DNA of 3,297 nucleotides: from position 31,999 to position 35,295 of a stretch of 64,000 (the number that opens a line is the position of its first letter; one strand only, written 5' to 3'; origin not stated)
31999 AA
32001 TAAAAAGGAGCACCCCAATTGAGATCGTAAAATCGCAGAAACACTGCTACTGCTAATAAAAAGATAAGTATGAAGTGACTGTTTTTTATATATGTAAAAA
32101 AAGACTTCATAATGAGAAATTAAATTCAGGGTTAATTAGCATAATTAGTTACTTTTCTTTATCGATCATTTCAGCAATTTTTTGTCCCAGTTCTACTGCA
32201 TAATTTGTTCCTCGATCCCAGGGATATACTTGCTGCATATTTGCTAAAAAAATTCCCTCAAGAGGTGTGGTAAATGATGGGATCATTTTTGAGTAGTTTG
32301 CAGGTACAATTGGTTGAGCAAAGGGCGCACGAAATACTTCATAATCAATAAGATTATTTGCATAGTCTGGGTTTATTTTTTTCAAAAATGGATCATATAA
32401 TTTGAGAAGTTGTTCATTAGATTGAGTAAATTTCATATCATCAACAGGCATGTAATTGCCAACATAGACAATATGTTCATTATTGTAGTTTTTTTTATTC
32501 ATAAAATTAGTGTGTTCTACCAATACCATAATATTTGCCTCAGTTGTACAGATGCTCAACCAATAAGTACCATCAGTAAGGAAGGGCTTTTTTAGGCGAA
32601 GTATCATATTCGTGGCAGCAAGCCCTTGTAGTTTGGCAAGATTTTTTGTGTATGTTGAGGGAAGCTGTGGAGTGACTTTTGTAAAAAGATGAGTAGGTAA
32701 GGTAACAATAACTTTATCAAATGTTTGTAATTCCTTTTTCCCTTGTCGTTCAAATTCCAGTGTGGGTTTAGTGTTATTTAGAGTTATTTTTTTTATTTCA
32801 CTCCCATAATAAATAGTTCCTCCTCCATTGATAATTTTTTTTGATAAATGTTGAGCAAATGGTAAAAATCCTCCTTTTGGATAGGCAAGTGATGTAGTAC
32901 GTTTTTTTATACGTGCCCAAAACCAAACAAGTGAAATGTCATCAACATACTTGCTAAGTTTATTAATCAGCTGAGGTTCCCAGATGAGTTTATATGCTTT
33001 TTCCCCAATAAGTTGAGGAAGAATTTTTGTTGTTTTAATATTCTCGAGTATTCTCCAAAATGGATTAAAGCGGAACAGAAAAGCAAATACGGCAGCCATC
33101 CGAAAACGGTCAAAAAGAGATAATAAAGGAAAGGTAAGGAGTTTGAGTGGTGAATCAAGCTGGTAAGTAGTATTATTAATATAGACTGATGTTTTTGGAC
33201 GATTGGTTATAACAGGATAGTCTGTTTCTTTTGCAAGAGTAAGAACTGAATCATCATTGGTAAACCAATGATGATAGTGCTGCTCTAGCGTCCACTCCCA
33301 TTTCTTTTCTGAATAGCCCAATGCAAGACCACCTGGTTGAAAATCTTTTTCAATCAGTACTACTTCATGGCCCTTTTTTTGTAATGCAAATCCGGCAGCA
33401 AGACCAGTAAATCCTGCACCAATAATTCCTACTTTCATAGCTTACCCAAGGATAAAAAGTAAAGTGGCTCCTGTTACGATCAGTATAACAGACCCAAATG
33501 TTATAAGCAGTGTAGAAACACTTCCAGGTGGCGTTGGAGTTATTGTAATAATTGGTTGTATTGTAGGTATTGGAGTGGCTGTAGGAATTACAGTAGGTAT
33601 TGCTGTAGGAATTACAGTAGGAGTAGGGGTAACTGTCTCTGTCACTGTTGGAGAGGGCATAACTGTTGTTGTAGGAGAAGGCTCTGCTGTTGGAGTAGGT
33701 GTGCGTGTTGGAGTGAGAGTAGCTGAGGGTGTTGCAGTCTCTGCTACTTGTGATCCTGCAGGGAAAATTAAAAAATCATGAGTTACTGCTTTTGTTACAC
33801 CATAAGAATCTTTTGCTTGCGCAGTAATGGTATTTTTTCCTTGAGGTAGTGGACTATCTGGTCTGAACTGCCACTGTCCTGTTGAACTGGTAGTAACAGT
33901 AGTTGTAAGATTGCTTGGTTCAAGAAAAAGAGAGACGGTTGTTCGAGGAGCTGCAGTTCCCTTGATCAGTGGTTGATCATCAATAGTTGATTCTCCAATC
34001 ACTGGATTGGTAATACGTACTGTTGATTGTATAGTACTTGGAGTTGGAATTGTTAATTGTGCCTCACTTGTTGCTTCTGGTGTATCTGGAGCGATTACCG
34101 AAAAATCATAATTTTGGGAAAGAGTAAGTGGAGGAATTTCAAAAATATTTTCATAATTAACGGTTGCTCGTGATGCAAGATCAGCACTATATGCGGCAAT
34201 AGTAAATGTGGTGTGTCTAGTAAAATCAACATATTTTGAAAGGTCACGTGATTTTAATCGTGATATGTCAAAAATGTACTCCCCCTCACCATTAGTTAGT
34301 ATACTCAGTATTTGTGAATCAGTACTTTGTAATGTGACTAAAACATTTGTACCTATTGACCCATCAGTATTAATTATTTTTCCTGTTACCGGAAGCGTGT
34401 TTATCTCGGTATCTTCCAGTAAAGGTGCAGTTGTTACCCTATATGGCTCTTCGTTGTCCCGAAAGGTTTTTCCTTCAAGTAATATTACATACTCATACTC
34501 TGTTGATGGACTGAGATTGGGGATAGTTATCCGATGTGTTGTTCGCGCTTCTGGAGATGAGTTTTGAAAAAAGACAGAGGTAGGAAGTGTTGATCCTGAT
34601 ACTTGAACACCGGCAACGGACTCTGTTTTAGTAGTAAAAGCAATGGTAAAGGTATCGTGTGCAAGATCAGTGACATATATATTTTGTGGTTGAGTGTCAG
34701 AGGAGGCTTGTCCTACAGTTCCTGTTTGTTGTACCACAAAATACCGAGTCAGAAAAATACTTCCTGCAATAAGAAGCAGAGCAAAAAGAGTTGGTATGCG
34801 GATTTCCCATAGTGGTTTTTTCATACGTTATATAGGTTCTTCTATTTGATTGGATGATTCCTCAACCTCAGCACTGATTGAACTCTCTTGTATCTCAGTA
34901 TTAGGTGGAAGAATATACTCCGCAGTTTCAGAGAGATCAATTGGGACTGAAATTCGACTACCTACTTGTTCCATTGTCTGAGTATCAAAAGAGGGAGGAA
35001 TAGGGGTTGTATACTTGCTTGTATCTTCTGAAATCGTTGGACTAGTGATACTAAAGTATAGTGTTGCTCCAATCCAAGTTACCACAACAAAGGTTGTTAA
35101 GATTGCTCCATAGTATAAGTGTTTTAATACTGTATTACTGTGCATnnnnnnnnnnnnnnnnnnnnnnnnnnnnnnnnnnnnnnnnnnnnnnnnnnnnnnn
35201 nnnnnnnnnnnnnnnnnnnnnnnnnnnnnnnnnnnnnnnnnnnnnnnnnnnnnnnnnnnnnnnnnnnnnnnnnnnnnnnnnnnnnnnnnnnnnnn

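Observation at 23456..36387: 13-kb unidirectional (minus-strand) surface-glycosylation supercluster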

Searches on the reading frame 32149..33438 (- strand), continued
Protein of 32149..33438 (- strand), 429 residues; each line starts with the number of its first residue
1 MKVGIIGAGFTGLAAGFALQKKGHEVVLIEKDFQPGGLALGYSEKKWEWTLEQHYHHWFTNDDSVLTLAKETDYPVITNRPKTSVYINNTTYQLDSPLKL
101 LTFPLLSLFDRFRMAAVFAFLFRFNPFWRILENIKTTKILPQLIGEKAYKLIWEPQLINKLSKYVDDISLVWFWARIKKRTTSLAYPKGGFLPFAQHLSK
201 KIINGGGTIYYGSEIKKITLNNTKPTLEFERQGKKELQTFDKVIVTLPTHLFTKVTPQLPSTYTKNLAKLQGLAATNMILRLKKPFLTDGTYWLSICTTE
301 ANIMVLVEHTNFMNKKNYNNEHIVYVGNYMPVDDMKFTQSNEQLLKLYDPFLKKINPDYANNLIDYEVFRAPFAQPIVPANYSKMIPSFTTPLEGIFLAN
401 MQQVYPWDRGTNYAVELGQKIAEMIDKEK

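Call 82: find_encoding_contigs(protein=P0090, flank=10000, max_places=1)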
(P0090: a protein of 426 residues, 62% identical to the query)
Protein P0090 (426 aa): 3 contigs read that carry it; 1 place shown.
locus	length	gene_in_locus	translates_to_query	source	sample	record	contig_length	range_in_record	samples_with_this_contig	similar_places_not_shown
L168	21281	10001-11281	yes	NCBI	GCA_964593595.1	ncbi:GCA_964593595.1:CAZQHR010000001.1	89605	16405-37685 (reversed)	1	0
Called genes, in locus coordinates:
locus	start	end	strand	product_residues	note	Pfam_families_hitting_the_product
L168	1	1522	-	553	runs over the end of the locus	PF00118:Cpn60_TCP1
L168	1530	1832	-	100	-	PF00166:Cpn10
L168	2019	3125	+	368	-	PF18911:PKD_4 (weak)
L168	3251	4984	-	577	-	PF00009:GTP_EFTU, PF00071:Ras (weak), PF14492:EFG_III (faint), PF00679:EFG_C, PF06421:LepA_C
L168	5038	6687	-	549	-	PF01554:MatE (weak), PF03023:MurJ, PF01943:Polysacc_synt (weak), PF13440:Polysacc_synt_3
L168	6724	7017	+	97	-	PF01649:Ribosomal_S20p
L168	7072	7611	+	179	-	-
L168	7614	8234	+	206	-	PF04350:PilO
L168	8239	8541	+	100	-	-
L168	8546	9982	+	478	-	PF00041:fn3 (weak), PF13620:CarboxypepD_reg (faint), PF16656:Pur_ac_phosph_N (weak), PF17936:Big_6 (faint), PF19077:Big_13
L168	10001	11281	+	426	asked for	PF00070:Pyr_redox (faint), PF01266:DAO, PF01593:Amino_oxidase, PF03486:HI0933_like (faint), PF07992:Pyr_redox_2 (faint), PF13450:NAD_binding_8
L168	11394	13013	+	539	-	-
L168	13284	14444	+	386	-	PF13360:PQQ_2, PF13570:Beta-prop_ACSF4, PF01011:PQQ (faint), PF25293:Beta-prop_EMC1_N (faint), PF13360:PQQ_2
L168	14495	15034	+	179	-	-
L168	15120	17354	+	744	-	PF10060:DUF2298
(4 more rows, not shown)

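Call 83: find_encoding_contigs(protein=P0250, flank=10000, max_places=2)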
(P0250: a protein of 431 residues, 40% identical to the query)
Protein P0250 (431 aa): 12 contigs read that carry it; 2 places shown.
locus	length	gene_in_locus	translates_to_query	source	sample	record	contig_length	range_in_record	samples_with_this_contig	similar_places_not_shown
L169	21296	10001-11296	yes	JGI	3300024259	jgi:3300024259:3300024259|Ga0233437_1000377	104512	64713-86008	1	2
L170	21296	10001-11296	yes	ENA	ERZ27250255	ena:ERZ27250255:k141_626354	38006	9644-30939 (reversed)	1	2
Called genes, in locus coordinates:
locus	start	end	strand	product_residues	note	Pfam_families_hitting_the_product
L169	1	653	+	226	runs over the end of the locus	PF05552:MS_channel_1st_1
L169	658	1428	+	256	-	PF02673:BacA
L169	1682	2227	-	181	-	PF00188:CAP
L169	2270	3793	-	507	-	PF05362:Lon_C, PF13541:ChlI, PF00493:MCM (faint), PF01078:Mg_chelatase, PF00158:Sigma54_activat (weak), PF07728:AAA_5 (weak), PF13335:Mg_chelatase_C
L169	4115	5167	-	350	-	PF00044:Gp_dh_N, PF02800:Gp_dh_C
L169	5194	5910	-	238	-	PF00696:AA_kinase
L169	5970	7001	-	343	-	PF02388:FemAB, PF13480:Acetyltransf_6, PF02388:FemAB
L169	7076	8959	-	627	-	PF00580:UvrD-helicase, PF13245:AAA_19, PF13604:AAA_30 (faint), PF01443:Viral_helicase1 (faint), PF13361:UvrD_C, PF13538:UvrD_C_2 (weak)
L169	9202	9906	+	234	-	PF00121:TIM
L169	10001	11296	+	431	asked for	PF00070:Pyr_redox (faint), PF00743:FMO-like (faint), PF01266:DAO, PF01593:Amino_oxidase, PF03486:HI0933_like (faint), PF07992:Pyr_redox_2 (faint), PF13450:NAD_binding_8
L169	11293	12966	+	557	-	PF10060:DUF2298 (weak)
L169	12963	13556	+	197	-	-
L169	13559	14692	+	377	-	PF13477:Glyco_trans_4_2 (weak), PF13439:Glyco_transf_4, PF13579:Glyco_trans_4_4, PF00534:Glycos_transf_1, PF13692:Glyco_trans_1_4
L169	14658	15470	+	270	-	PF13489:Methyltransf_23, PF01209:Ubie_methyltran, PF07021:MetW, PF13847:Methyltransf_31, PF08241:Methyltransf_11, PF08242:Methyltransf_12, PF13649:Methyltransf_25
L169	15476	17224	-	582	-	-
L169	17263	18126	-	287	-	PF08308:PEGA (faint), PF08239:SH3_3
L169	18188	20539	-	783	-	PF02190:LON_substr_bdg, PF00004:AAA, PF07728:AAA_5 (weak), PF22667:Lon_lid, PF05362:Lon_C, PF13541:ChlI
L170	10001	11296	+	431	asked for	PF00070:Pyr_redox (faint), PF00743:FMO-like (faint), PF01266:DAO, PF01593:Amino_oxidase, PF03486:HI0933_like (faint), PF07992:Pyr_redox_2 (faint), PF13450:NAD_binding_8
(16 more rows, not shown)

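Call 84: find_encoding_contigs(protein=P0244, flank=10000, max_places=1)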
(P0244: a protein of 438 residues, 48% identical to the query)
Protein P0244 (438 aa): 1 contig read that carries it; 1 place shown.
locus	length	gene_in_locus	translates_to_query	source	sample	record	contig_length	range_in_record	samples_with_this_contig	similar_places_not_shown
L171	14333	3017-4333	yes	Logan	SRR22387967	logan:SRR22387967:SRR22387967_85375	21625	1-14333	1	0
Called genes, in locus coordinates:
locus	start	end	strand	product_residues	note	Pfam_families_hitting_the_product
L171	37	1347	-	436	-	PF07497:Rho_RNA_bind, PF00006:ATP-synt_ab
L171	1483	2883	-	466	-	-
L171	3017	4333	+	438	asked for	PF01266:DAO (faint), PF01593:Amino_oxidase, PF01946:Thi4 (weak), PF13450:NAD_binding_8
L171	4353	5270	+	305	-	PF01040:UbiA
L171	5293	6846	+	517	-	PF13231:PMT_2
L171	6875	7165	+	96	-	-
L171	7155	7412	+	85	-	PF15738:YafQ_toxin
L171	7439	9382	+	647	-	-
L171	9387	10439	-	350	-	PF01073:3Beta_HSD, PF01370:Epimerase, PF02719:Polysacc_synt_2, PF04321:RmlD_sub_bind, PF05368:NmrA (weak), PF07993:NAD_binding_4, PF16363:GDP_Man_Dehyd, PF13460:NAD_binding_10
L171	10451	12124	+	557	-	PF13231:PMT_2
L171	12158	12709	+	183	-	-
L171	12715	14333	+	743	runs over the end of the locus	PF10060:DUF2298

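Call 85: find_encoding_contigs(protein=P0246, flank=10000, max_places=1)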
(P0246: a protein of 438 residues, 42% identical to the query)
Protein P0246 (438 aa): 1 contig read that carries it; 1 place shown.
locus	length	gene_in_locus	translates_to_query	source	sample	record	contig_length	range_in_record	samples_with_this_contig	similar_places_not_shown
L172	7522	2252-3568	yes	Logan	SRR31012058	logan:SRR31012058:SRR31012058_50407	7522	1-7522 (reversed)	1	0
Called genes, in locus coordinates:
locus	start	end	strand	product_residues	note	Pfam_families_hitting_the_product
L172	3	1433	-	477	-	?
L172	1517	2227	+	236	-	PF00121:TIM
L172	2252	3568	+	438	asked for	PF00070:Pyr_redox (faint), PF01266:DAO, PF01593:Amino_oxidase, PF07992:Pyr_redox_2 (faint), PF13450:NAD_binding_8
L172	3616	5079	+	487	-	PF10060:DUF2298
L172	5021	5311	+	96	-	-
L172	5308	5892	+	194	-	-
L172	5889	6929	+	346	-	PF01073:3Beta_HSD, PF01370:Epimerase, PF02719:Polysacc_synt_2, PF04321:RmlD_sub_bind, PF13460:NAD_binding_10, PF16363:GDP_Man_Dehyd, PF07993:NAD_binding_4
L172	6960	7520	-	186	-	?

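Call 86: find_encoding_contigs(protein=P0247, flank=10000, max_places=1)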
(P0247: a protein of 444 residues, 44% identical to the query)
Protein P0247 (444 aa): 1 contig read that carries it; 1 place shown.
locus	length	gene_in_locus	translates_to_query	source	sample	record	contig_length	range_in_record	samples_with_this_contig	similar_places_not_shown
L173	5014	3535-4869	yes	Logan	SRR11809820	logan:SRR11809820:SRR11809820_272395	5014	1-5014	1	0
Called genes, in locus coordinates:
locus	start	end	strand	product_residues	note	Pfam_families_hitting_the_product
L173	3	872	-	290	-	?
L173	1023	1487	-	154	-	PF00072:Response_reg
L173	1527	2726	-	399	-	PF12704:MacB_PCD, PF02687:FtsX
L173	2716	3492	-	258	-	PF13555:AAA_29 (faint), PF00005:ABC_tran, PF13304:AAA_21 (faint)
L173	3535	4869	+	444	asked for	PF01266:DAO, PF07992:Pyr_redox_2 (faint), PF13450:NAD_binding_8, PF01593:Amino_oxidase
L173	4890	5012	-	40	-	?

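Call 88: find_encoding_contigs(protein=P0249, flank=10000, max_places=1)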
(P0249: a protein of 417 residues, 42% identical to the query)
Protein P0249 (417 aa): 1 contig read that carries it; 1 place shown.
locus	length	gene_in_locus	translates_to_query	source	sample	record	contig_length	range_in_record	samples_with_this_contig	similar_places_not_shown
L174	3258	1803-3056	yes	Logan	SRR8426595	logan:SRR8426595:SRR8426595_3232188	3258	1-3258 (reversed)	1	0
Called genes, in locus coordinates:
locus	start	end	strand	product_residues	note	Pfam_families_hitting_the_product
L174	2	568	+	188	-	?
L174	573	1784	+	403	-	-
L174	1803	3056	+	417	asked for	PF00890:FAD_binding_2 (weak), PF01266:DAO, PF01593:Amino_oxidase, PF12831:FAD_oxidored (weak), PF13450:NAD_binding_8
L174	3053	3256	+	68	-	?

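Call 89: find_encoding_contigs(protein=P0253, flank=10000, max_places=1)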
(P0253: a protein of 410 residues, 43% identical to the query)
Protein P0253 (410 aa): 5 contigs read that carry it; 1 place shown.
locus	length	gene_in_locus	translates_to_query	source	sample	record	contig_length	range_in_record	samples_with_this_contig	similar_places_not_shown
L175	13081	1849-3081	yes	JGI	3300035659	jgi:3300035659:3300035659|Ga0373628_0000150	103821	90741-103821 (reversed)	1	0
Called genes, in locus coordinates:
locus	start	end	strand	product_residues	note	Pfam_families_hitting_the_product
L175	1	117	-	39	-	?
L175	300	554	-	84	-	-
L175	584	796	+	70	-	-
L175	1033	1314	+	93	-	-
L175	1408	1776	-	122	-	-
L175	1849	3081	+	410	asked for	PF00070:Pyr_redox (faint), PF01266:DAO, PF01593:Amino_oxidase, PF01946:Thi4 (faint), PF07992:Pyr_redox_2 (weak), PF13450:NAD_binding_8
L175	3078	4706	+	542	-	-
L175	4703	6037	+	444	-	PF13231:PMT_2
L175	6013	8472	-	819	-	PF02366:PMT, PF13231:PMT_2, PF16192:PMT_4TMC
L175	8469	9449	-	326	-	PF03816:LytR_cpsA_psr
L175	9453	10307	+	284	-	PF14528:LAGLIDADG_3 (faint)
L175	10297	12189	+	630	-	PF00580:UvrD-helicase, PF13245:AAA_19, PF13361:UvrD_C, PF13538:UvrD_C_2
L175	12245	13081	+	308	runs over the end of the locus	PF02388:FemAB, PF13480:Acetyltransf_6, PF02388:FemAB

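Call 90: find_encoding_contigs(protein=P0256, flank=10000, max_places=1)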
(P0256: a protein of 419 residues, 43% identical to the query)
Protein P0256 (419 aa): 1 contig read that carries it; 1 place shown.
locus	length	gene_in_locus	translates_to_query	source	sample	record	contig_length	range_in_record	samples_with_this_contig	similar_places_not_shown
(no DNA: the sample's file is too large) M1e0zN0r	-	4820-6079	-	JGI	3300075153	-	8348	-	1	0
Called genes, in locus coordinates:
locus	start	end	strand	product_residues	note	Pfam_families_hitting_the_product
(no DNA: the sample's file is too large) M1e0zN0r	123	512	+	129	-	PF04480:DUF559, PF18741:MTES_1575 (weak)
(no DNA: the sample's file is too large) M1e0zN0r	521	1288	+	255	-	PF00535:Glycos_transf_2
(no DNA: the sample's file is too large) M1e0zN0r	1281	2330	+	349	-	PF13439:Glyco_transf_4, PF13579:Glyco_trans_4_4 (faint), PF00534:Glycos_transf_1, PF13524:Glyco_trans_1_2 (faint), PF13692:Glyco_trans_1_4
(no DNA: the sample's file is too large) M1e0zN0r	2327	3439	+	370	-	PF04188:Mannosyl_trans2 (weak)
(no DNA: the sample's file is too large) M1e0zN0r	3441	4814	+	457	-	-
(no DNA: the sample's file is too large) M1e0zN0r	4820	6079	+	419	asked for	PF00070:Pyr_redox (faint), PF01266:DAO, PF01593:Amino_oxidase, PF07992:Pyr_redox_2 (faint), PF13450:NAD_binding_8, PF13738:Pyr_redox_3 (faint)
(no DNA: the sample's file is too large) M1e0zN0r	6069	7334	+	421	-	PF01943:Polysacc_synt, PF13440:Polysacc_synt_3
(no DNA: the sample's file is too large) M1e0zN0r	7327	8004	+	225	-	PF00535:Glycos_transf_2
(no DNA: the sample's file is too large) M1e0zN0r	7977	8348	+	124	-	?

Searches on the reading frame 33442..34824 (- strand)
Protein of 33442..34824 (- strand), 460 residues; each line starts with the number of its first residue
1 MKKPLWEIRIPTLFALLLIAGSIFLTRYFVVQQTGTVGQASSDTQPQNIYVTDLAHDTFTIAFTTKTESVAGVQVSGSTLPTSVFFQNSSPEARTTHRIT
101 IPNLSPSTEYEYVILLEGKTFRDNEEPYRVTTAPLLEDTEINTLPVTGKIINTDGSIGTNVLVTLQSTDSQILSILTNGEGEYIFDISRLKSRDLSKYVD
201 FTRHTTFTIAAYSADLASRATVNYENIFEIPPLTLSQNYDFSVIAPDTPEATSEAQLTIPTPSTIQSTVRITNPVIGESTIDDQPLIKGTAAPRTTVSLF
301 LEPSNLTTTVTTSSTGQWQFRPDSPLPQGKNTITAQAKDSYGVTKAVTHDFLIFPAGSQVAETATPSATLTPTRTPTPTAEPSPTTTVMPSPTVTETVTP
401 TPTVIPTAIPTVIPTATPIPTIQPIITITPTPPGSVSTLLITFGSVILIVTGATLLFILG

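Call 4: search_protein_families(library=pfam, proteins=[window:33442-34824:-], max_evalue=0.01)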
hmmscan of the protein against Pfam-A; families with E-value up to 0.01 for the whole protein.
window:33442-34824:- (460 aa): 7 families
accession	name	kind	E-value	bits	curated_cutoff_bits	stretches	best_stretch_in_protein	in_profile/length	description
PF19077.6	Big_13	-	3.7e-09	37.4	27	1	280-350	24-97/102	Bacterial Ig-like domain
PF13620.12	CarboxypepD_reg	-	6.1e-07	30.1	32.3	1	289-344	11-63/82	Carboxypeptidase regulatory-like domain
PF16656.11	Pur_ac_phosph_N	-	0.00067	20.6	30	1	49-119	6-83/93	Purple acid Phosphatase, N-terminal domain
PF17936.7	Big_6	-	0.0035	18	27.6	0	282-342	12-71/83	Bacterial Ig domain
PF07495.19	Y_Y_Y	-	0.0079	16.5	26.6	0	324-347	33-56/65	Y_Y_Y domain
PF17210.9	SdrD_B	-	0.008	16.8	29.7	0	295-346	27-75/112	SdrD B-like domain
PF00041.27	fn3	-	0.0098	16.5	25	1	45-115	2-67/84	Fibronectin type III domain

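Call 5: search_protein_families(library=ncbifam, proteins=[window:33442-34824:-], max_evalue=0.01)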
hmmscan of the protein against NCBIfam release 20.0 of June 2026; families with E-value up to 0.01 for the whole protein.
window:33442-34824:- (460 aa): 2 families
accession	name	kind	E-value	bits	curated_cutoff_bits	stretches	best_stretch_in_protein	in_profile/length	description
NF040520.1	Ig_like_BLP2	equivalog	0.00044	18.5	750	1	277-352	532-606/730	Ig-like repeat protein Blp2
NF058648.1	ECF_sub_HI1622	equivalog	0.00051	20.1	100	0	288-381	35-124/180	NikL family nickel/cobalt ECF transporter subunit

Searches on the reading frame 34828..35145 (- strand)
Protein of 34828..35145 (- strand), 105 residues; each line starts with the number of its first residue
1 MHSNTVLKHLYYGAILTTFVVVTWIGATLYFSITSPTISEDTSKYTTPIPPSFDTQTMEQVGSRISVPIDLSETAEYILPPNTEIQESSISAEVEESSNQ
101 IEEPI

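Call 4: search_protein_families(library=pfam, proteins=[window:34828-35145:-], max_evalue=0.01)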
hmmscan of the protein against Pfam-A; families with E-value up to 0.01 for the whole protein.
window:34828-35145:- (105 aa): 0 families

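Call 5: search_protein_families(library=ncbifam, proteins=[window:34828-35145:-], max_evalue=0.01)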
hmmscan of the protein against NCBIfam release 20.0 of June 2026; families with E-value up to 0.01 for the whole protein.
window:34828-35145:- (105 aa): 0 families

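Call 76: search_protein_families(library=pfam, proteins=[window:34828-35145:-], max_evalue=1)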
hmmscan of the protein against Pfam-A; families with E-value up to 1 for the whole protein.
window:34828-35145:- (105 aa): 0 families
